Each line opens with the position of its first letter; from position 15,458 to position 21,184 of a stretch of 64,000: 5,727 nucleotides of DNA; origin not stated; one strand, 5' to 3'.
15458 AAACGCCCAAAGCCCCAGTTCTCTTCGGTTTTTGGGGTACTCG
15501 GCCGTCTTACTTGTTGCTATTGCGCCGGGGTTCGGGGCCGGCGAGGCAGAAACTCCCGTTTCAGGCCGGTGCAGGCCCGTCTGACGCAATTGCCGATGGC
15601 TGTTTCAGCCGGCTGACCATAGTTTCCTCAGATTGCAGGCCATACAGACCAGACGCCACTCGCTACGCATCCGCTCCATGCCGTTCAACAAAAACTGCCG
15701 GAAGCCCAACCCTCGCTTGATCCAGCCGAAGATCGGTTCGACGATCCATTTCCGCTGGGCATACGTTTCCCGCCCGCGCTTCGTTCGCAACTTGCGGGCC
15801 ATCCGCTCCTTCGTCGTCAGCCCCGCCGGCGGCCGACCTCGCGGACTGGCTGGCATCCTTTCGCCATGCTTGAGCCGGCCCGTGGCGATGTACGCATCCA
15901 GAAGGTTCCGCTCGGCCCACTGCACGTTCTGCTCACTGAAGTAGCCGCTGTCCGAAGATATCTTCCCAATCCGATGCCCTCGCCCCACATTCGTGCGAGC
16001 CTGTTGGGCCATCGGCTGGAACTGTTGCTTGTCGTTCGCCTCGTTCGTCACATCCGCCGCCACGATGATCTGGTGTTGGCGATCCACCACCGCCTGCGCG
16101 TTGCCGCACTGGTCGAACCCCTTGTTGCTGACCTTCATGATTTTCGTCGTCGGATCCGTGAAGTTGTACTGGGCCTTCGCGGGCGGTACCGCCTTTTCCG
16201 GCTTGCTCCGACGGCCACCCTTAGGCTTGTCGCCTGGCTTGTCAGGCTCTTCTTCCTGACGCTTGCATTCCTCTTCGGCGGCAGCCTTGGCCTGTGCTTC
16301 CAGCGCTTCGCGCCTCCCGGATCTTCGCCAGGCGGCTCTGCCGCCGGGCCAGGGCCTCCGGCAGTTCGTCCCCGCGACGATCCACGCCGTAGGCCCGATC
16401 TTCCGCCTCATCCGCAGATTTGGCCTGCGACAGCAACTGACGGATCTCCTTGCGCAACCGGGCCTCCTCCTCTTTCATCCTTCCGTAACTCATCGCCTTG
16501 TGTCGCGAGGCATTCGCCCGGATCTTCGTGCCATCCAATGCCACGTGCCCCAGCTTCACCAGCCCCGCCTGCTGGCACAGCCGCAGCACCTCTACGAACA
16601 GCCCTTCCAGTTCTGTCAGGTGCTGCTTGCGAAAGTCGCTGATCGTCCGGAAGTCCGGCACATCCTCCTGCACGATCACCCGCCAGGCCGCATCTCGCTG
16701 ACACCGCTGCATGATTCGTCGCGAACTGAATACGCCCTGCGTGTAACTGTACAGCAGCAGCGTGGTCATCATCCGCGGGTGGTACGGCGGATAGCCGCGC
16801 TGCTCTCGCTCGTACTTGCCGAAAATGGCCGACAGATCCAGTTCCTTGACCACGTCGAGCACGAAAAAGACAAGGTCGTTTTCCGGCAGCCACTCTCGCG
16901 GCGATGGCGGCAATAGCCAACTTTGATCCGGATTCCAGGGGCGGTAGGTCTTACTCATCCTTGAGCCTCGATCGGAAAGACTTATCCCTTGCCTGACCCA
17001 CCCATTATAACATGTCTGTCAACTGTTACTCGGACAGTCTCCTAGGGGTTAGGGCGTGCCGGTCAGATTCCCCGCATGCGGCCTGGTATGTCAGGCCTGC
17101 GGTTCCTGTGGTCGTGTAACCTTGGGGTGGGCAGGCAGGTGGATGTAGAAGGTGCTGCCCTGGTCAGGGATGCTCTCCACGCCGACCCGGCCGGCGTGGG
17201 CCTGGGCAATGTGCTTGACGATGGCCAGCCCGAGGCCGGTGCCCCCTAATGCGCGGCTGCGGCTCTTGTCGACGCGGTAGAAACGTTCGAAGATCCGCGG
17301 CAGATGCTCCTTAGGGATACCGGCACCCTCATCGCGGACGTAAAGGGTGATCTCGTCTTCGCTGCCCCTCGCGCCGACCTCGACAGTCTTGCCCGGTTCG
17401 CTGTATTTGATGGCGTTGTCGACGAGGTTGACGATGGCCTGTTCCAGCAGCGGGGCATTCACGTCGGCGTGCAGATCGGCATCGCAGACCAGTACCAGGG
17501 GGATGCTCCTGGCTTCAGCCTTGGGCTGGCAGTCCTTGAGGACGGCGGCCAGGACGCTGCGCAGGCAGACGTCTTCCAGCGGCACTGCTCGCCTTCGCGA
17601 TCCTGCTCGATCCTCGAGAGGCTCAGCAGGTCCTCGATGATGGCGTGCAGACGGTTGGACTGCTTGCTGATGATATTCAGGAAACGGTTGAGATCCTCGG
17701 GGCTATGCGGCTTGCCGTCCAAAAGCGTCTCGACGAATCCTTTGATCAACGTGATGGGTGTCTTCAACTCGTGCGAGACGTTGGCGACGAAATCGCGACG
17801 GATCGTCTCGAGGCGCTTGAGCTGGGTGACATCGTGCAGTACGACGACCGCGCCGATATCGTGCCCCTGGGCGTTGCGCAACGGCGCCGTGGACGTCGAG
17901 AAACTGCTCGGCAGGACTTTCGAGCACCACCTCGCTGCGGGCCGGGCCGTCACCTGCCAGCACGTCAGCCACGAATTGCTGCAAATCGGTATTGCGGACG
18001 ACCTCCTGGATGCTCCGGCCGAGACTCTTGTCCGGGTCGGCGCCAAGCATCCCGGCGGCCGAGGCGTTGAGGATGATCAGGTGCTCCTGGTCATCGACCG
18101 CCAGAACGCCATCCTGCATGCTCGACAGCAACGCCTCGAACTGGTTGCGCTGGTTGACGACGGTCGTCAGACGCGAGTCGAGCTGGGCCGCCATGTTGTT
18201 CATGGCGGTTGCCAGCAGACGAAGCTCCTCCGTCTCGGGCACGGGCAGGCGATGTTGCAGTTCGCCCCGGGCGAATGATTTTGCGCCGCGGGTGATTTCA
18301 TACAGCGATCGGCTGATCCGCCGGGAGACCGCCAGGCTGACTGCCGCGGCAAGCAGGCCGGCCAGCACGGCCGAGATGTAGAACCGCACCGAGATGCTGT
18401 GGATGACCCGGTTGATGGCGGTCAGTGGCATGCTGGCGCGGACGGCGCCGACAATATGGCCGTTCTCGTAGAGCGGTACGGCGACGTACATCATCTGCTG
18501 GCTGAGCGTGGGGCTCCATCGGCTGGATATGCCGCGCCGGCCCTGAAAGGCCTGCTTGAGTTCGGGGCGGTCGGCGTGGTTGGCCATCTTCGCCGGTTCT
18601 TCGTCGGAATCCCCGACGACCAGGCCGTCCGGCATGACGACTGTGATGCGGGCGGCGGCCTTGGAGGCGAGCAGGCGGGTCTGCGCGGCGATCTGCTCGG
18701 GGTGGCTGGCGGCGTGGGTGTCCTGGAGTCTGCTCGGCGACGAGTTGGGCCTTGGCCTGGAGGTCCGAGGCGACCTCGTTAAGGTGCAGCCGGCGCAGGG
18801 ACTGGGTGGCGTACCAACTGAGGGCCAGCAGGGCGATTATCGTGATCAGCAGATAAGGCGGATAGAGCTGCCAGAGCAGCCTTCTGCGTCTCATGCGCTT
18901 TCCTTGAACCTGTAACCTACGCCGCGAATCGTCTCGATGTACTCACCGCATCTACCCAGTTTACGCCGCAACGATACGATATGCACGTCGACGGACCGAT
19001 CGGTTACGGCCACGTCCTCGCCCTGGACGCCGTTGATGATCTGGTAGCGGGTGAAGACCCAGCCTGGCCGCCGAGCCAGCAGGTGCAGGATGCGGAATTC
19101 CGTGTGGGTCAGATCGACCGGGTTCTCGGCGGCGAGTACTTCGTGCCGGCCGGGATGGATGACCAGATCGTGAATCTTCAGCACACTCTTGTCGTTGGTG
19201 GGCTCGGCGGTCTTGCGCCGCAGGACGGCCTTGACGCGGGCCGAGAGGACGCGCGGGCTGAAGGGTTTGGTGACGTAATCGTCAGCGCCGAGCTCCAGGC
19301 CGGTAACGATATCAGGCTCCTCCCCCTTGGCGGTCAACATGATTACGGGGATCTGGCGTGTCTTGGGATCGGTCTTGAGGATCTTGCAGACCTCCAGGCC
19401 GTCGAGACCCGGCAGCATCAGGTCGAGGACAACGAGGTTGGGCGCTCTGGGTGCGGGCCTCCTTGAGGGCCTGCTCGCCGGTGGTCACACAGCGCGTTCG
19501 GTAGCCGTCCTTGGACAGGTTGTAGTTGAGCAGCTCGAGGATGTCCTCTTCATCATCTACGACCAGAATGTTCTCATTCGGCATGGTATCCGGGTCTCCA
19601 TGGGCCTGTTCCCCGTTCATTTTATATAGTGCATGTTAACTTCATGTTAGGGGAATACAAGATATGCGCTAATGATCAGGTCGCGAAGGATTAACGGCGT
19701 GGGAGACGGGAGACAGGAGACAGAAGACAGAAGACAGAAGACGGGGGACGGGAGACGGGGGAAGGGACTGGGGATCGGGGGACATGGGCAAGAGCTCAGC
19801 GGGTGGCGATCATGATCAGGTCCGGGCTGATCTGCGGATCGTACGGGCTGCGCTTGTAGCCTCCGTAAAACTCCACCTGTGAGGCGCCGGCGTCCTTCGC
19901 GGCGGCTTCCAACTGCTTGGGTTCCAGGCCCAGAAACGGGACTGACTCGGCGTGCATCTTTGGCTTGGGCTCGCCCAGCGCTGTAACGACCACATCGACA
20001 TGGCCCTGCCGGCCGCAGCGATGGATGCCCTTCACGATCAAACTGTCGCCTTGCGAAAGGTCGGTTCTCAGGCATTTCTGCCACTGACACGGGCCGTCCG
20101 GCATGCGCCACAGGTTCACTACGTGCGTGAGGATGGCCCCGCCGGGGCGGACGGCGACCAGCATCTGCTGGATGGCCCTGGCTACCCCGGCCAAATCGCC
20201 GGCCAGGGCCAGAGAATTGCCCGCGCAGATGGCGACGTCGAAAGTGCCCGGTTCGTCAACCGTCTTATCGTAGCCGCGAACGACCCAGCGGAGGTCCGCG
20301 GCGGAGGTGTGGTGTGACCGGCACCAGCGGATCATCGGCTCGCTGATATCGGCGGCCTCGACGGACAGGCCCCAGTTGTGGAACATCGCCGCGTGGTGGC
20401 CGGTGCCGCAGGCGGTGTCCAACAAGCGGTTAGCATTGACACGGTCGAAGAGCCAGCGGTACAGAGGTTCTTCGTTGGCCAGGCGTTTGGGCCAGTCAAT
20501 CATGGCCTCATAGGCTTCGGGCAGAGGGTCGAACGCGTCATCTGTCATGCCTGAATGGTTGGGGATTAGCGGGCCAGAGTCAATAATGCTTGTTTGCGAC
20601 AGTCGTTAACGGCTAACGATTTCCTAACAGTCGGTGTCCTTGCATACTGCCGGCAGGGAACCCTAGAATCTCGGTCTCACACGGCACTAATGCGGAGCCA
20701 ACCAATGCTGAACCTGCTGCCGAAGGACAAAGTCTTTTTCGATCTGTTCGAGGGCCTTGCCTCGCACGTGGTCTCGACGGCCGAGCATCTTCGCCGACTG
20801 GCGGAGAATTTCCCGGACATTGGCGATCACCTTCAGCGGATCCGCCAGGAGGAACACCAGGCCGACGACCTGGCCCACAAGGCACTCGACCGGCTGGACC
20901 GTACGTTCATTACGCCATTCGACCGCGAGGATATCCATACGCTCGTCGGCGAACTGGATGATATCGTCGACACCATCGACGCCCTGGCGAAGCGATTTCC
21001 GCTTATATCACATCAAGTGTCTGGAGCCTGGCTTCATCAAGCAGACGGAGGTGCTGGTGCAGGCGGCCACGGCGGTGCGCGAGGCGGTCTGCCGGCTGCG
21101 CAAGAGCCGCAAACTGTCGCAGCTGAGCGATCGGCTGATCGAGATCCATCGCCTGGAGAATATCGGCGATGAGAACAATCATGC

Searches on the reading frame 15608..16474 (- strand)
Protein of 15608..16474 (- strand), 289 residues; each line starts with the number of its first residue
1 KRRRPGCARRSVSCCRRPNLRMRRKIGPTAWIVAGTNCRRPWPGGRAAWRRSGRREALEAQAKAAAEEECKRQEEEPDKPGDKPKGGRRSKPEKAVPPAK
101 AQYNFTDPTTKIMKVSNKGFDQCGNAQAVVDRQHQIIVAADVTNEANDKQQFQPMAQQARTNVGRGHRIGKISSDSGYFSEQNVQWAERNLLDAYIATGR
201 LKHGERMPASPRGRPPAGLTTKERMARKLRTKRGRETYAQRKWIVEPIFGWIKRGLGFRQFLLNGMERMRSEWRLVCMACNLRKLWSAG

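Call 66: search_protein_families(library=pfam, proteins=[window:15608-16474:-], max_evalue=0.00001)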
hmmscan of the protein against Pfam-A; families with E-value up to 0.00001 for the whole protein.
window:15608-16474:- (289 aa): 2 families
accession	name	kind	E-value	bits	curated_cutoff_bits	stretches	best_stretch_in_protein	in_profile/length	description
PF01609.27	DDE_Tnp_1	-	2.2e-16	60.6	23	1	113-282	27-200/200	Transposase DDE domain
PF13751.12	DDE_Tnp_1_6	-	3.7e-13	50.3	25.1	1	222-286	61-125/125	Transposase DDE domain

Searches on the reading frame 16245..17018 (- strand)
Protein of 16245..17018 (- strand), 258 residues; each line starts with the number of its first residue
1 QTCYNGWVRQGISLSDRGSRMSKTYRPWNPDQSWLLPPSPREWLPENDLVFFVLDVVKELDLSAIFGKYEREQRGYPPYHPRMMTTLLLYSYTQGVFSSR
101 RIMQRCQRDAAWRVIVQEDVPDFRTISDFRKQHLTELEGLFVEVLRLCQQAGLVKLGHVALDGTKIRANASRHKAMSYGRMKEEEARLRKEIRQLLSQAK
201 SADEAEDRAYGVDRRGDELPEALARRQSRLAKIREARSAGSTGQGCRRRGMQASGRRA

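Call 66: search_protein_families(library=pfam, proteins=[window:16245-17018:-], max_evalue=0.00001)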
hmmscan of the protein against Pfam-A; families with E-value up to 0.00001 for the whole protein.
window:16245-17018:- (258 aa): 1 family
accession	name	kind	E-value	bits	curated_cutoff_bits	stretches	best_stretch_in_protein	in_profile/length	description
PF05598.16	DUF772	-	4.2e-17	62.4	23.1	1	75-144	1-74/74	Transposase domain (DUF772)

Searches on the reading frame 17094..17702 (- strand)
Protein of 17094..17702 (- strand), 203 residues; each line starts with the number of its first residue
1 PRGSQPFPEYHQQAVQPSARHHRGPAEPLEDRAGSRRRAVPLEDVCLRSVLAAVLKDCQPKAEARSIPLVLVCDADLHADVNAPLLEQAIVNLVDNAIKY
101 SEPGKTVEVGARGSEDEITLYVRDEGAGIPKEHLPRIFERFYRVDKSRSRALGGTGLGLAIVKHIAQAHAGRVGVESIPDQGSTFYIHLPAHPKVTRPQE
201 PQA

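Call 66: search_protein_families(library=pfam, proteins=[window:17094-17702:-], max_evalue=0.00001)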
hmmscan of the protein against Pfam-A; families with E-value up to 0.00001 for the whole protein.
window:17094-17702:- (203 aa): 1 family
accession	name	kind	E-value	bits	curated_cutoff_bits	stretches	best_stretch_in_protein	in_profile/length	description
PF02518.31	HATPase_c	-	1.8e-31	109.3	26.4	1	84-191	4-109/111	Histidine kinase-, DNA gyrase B-, and HSP90-like ATPase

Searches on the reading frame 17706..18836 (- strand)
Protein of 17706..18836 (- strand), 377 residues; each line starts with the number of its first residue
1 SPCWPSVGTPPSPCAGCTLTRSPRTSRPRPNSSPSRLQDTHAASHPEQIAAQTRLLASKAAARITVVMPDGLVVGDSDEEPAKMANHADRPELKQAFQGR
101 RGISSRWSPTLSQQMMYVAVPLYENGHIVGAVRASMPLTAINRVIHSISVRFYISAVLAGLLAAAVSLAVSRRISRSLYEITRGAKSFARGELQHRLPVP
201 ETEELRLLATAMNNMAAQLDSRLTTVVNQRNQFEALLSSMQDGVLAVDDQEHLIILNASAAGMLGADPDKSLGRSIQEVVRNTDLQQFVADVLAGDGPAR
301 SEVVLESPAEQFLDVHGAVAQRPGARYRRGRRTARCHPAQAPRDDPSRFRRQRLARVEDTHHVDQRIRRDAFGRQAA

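Call 66: search_protein_families(library=pfam, proteins=[window:17706-18836:-], max_evalue=0.00001)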
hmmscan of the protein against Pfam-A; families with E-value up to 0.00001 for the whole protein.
window:17706-18836:- (377 aa): 4 families
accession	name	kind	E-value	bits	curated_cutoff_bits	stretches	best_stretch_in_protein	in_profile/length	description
PF00672.30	HAMP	-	2.1e-09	38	25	1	170-219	2-51/53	HAMP domain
PF02743.24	dCache_1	-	5.7e-08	33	45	1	51-150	58-164/240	Cache domain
PF00989.32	PAS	-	6.4e-07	29.8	22.6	1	232-293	2-66/113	PAS fold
PF08448.16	PAS_4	-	3.4e-06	27.7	23.1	0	237-312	1-80/110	PAS fold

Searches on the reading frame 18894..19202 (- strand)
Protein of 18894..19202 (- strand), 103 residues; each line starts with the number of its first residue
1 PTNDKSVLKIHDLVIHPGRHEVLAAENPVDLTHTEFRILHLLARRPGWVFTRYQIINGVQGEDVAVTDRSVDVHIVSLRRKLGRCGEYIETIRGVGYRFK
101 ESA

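Call 53: search_solved_structures(query=window:18894-19202:-, max_evalue=0.000001, show_alignments=5)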
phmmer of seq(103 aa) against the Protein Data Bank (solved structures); distinct sequences matched with E-value up to 0.000001: 48.
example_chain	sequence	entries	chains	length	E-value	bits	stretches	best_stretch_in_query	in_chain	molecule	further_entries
1gxp_A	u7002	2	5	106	6.3e-20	74.6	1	5-100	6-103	PHOSPHATE REGULON TRANSCRIPTIONAL REGULATORY PROTEIN | PHOSPHATE REGULON TRANSCRIPTIONAL REGULATORY PROTEIN PHOB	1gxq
1qqi_A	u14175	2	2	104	7.9e-20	74.2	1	6-100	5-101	PHOSPHATE REGULON TRANSCRIPTIONAL REGULATORY PROTEIN PHOB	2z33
3t72_A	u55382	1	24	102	8.2e-20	74.2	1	6-100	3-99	Phosphate regulon transcriptional regulatory protein phoB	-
4b09_A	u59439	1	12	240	2.2e-14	56.7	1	13-101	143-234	TRANSCRIPTIONAL REGULATORY PROTEIN BAER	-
8hih_O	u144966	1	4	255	3.3e-14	56.2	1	9-99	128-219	Transcriptional regulatory protein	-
7e1d_B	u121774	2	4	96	4.1e-14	55.9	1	10-100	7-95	DNA-binding response regulator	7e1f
7e92_A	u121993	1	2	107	4.8e-14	55.7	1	10-100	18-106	DNA-binding response regulator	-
8hml_A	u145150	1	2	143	8.1e-14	54.9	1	7-100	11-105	DNA-binding response OmpR family regulator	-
8hig_A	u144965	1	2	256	1.6e-13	54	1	6-100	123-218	DNA-binding response OmpR family regulator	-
7e1b_A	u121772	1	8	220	2.9e-13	53.2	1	10-100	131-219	DNA-binding response regulator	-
4uht_A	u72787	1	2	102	3.8e-13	52.8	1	7-99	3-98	TRANSCRIPTIONAL REGULATORY PROTEIN CPXR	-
2zxj_A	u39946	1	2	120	7e-13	51.9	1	7-100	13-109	Transcriptional regulatory protein walR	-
2hwv_A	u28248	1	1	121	4.2e-12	49.5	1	8-100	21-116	DNA-binding response regulator VicR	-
2d1v_A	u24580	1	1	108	6.8e-12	48.8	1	8-100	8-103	Transcriptional regulatory protein yycF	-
2m1b_A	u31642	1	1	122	1.1e-11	48.1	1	23-101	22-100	Transcriptional regulatory protein, C terminal family protein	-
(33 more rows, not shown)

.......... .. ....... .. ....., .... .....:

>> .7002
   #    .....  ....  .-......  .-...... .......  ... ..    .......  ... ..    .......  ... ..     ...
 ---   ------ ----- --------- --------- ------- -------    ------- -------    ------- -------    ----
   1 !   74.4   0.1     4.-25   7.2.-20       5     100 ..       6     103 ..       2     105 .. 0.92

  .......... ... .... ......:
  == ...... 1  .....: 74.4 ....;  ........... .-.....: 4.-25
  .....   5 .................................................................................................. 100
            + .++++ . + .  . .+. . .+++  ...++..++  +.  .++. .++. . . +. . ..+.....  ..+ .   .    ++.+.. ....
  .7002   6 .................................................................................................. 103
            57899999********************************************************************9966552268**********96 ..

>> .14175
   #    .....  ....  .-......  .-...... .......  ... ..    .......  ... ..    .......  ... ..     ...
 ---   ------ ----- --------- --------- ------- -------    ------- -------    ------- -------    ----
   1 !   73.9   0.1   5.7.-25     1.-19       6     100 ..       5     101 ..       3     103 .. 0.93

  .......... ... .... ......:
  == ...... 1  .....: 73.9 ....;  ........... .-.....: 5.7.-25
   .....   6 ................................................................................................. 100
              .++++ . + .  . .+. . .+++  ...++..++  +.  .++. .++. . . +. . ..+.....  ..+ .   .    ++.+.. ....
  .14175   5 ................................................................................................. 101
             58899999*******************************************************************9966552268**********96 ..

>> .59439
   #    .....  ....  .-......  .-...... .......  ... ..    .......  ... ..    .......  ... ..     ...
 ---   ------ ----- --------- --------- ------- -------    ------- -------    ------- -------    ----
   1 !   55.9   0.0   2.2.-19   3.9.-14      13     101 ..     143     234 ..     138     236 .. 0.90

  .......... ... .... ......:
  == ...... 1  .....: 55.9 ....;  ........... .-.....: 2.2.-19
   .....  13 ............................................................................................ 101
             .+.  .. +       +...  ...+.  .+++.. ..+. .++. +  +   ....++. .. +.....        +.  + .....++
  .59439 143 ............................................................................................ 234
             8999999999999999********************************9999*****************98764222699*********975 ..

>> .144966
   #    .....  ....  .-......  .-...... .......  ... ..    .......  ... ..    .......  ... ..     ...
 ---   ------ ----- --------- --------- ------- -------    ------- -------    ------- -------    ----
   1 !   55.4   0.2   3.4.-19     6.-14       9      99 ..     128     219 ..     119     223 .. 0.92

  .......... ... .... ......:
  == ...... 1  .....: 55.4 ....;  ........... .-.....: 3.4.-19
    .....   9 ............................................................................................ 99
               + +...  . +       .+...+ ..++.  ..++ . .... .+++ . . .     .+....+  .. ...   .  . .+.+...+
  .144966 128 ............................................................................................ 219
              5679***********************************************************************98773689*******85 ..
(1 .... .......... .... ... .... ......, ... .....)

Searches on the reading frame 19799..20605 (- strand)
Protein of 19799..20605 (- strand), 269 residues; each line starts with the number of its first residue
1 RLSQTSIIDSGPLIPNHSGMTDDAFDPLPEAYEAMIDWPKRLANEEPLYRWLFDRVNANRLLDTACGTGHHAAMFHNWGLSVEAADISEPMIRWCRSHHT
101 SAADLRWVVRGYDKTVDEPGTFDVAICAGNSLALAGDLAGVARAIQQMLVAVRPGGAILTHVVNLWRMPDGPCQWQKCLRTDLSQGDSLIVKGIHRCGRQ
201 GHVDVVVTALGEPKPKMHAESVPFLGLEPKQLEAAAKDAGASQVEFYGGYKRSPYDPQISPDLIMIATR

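Call 47: search_protein_families(library=pfam, proteins=[window:19799-20605:-], max_evalue=0.00001)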
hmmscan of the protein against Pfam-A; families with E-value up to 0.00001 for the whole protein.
window:19799-20605:- (269 aa): 3 families
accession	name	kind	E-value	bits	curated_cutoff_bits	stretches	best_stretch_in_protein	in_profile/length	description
PF13649.12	Methyltransf_25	-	6.5e-12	46.4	27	1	62-156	2-97/97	Methyltransferase domain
PF08241.18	Methyltransf_11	-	7.7e-08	33.3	21.2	1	62-159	1-94/95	Methyltransferase domain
PF08242.18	Methyltransf_12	-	4.8e-06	27.7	30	0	62-156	1-96/98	Methyltransferase domain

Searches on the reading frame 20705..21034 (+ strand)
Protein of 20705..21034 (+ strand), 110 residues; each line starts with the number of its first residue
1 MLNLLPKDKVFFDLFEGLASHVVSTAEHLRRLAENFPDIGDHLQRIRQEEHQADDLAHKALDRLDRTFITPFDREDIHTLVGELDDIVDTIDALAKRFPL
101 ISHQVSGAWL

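Call 66: search_protein_families(library=pfam, proteins=[window:20705-21034:+], max_evalue=0.00001)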
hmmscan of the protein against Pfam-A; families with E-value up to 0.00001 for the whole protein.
window:20705-21034:+ (110 aa): 1 family
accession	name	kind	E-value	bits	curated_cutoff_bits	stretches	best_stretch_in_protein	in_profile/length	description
PF01865.21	PhoU_div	-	2.4e-16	60.2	24.4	1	6-102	8-105/214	Protein of unknown function DUF47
